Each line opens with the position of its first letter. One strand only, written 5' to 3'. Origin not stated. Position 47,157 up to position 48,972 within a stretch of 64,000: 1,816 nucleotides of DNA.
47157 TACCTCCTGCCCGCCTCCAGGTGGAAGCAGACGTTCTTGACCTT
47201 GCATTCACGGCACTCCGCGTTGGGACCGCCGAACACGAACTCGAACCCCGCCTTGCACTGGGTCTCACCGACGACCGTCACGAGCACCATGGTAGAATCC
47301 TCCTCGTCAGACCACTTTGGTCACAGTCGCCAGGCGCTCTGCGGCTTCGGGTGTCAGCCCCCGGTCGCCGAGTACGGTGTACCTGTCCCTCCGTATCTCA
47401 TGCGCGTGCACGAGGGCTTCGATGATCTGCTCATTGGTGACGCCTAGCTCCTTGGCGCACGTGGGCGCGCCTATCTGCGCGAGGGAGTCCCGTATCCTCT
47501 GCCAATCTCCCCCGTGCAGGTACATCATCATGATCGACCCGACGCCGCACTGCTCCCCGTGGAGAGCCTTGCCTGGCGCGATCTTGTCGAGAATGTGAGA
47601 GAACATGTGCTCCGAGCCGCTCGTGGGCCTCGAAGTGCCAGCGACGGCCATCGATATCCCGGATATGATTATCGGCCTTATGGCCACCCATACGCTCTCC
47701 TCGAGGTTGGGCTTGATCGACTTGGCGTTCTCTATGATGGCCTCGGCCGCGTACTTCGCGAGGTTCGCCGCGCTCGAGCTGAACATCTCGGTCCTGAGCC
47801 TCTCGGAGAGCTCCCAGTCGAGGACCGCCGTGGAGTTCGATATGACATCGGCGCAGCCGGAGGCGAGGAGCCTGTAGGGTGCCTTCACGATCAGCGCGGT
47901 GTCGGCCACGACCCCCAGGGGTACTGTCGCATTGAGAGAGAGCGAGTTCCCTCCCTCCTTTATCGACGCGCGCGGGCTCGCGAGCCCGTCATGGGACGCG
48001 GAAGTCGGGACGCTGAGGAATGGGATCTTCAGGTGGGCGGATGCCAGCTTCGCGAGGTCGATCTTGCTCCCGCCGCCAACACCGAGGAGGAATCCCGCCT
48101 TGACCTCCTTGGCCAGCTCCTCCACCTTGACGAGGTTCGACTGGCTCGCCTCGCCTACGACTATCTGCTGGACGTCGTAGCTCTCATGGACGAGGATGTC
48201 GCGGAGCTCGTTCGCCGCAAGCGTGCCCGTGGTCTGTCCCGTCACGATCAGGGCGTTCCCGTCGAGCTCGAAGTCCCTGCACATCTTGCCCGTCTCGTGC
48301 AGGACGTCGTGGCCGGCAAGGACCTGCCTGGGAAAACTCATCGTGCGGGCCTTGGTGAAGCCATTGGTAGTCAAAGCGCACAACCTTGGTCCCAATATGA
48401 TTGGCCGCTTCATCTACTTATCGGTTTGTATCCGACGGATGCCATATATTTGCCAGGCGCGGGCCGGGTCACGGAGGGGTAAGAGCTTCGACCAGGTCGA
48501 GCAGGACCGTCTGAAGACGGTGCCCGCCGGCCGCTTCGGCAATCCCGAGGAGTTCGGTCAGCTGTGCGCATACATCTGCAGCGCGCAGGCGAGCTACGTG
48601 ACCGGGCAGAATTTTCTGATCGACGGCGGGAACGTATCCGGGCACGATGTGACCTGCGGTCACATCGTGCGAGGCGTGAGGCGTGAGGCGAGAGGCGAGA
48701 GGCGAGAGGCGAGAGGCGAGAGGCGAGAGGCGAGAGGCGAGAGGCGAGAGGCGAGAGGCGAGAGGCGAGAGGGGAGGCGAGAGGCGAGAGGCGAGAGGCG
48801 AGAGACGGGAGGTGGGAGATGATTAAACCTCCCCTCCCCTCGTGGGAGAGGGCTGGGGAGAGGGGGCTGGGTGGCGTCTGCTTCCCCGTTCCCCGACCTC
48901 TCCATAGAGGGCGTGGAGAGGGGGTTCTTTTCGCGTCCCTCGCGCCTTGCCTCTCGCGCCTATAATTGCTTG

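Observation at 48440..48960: Abrupt switch from an archaeal to a bacterial genome at a heptamer tandem repeat (probable chimeric join)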

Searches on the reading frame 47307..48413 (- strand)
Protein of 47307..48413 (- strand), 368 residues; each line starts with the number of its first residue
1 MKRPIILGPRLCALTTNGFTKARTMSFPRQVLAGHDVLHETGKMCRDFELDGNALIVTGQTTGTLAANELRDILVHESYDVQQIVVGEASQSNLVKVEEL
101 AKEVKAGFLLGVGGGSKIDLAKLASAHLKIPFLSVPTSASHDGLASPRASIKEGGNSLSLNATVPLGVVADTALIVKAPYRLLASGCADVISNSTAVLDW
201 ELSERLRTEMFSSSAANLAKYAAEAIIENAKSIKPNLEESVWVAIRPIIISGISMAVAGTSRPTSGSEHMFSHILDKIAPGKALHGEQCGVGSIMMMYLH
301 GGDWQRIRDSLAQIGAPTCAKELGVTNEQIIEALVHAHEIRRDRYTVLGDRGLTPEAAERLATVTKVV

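Call 6: search_protein_families(library=pfam, proteins=[window:47307-48413:-])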
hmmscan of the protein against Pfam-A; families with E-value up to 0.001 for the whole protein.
window:47307-48413:- (368 aa): 2 families
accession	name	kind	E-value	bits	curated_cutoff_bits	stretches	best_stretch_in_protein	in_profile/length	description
PF13685.12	Fe-ADH_2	-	1e-35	123.3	28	1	34-179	3-149/149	Iron-containing alcohol dehydrogenase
PF00465.25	Fe-ADH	-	3.6e-15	56.4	31.3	1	28-164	1-160/168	Iron-containing alcohol dehydrogenase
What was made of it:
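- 47307..48413 (-): egsA (glycerol-1-phosphate dehydrogenase, 368 aa), the last complete archaeal gene before the join. Pfam Fe-ADH_2, 1e-35 (call 6).
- Checked: egsA (Fe-ADH_2 family, 368 aa) lies at 47307-48413 on the minus strand (call 6).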

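Call 8: find_encoding_contigs(protein=window:47307-48413:-, flank=10000, max_places=10)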
Protein window:47307-48413:- (368 aa): no gene with exactly this product is on record in the collection.

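Call 16: find_related_loci(query=window:47307-48413:-, collection=genome_contigs, flank=10000)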
Query window:47307-48413:- (368 aa) in genome_contigs; peptide patterns used: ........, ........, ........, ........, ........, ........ (x = any residue, [..] = any of these).
600 stretches matched a pattern (row limit reached: there are more); 500 encode a relative of the query (tblastn E <= 1e-3); the best 80 are kept; 80 distinct loci.
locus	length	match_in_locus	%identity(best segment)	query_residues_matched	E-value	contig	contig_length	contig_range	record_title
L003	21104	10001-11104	85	1-368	0e+0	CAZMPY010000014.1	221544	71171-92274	MAG TPA_asm: uncultured Thermoplasmata archaeon isolate binchicken_co255_206 genome assembly, contig: k141_4403027, whol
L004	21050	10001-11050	83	19-368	0e+0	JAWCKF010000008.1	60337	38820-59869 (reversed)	MAG: Thermoplasmata archaeon isolate JZ-2_201705_bins_126 JZ-2_201705_bins_126_scaffold_8, whole genome shotgun sequence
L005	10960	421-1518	78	3-368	0e+0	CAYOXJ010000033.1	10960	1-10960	MAG TPA_asm: uncultured Thermoplasmata archaeon isolate binchicken_co124_173 genome assembly, contig: NODE_4084_length_1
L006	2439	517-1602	79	7-368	0e+0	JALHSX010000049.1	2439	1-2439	MAG: Thermoplasmata archaeon isolate PFL9 seq_487965, whole genome shotgun sequence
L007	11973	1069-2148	80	9-368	0e+0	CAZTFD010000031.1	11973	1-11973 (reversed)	MAG TPA_asm: uncultured Thermoplasmata archaeon isolate binchicken_co364_9 genome assembly, contig: NODE_7600_length_119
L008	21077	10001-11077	79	10-368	0e+0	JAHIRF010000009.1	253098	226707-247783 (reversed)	MAG: Thermoplasmatota archaeon isolate MM_PC_MetaG.mb.116 MM_PC_MetaG.mb.116_k141_1645371, whole genome shotgun sequence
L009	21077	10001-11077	79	10-368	0e+0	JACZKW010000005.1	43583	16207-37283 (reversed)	MAG: Thermoplasmata archaeon isolate MAG55 euryarchaeota_1_contig_43381, whole genome shotgun sequence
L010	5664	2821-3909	79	6-368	0e+0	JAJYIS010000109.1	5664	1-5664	MAG: Thermoplasmata archaeon isolate DBS2-1.bin12 NODE_29327_length_5664_cov_1.391006, whole genome shotgun sequence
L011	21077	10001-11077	79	10-368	0e+0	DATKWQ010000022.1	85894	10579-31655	MAG TPA_asm: Thermoplasmata archaeon isolate SMAG_U14167 k141_2845222, whole genome shotgun sequence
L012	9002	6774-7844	79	12-368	0e+0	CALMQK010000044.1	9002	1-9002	MAG TPA_asm: uncultured euryarchaeote isolate ERR2868536_bin.126_CONCOCT_v1.1_MAG genome assembly, contig: ERZ841185.113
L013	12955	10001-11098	76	3-368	0e+0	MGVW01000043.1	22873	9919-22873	MAG: Euryarchaeota archaeon RBG_13_57_23 RBG_13_scaffold_3857, whole genome shotgun sequence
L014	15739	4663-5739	78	10-368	0e+0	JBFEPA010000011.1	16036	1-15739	MAG: Thermoplasmata archaeon isolate Mix_mud04.2021.02.60 k141_687888_length_16036_cov_13.6878, whole genome shotgun seq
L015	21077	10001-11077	77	10-368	0e+0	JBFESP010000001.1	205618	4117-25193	MAG: Thermoplasmata archaeon isolate Mix_mud06.2021.04.53 k141_365713_length_205618_cov_17.9553, whole genome shotgun se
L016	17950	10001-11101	75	2-368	0e+0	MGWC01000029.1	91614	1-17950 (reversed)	MAG: Euryarchaeota archaeon RBG_19FT_COMBO_56_21 rbg_19ft_combo_scaffold_268, whole genome shotgun sequence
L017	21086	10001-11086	75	7-368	0e+0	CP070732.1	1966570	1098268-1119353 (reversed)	MAG: Methanobacteriota archaeon isolate bin41 chromosome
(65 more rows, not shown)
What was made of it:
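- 47307..48413 (-): 85% aa identity to Thermoplasmata MAGs (call 16).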

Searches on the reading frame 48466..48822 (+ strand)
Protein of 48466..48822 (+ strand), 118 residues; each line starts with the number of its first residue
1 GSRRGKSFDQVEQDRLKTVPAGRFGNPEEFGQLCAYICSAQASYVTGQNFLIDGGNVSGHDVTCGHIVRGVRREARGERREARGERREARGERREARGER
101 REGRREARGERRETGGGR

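Call 6: search_protein_families(library=pfam, proteins=[window:48466-48822:+])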
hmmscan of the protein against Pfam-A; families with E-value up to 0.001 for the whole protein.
window:48466-48822:+ (118 aa): 1 family
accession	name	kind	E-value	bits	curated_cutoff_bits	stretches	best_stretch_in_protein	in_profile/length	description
PF13561.12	adh_short_C2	-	2.1e-10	41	27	1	6-55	185-234/236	Enoyl-(Acyl carrier protein) reductase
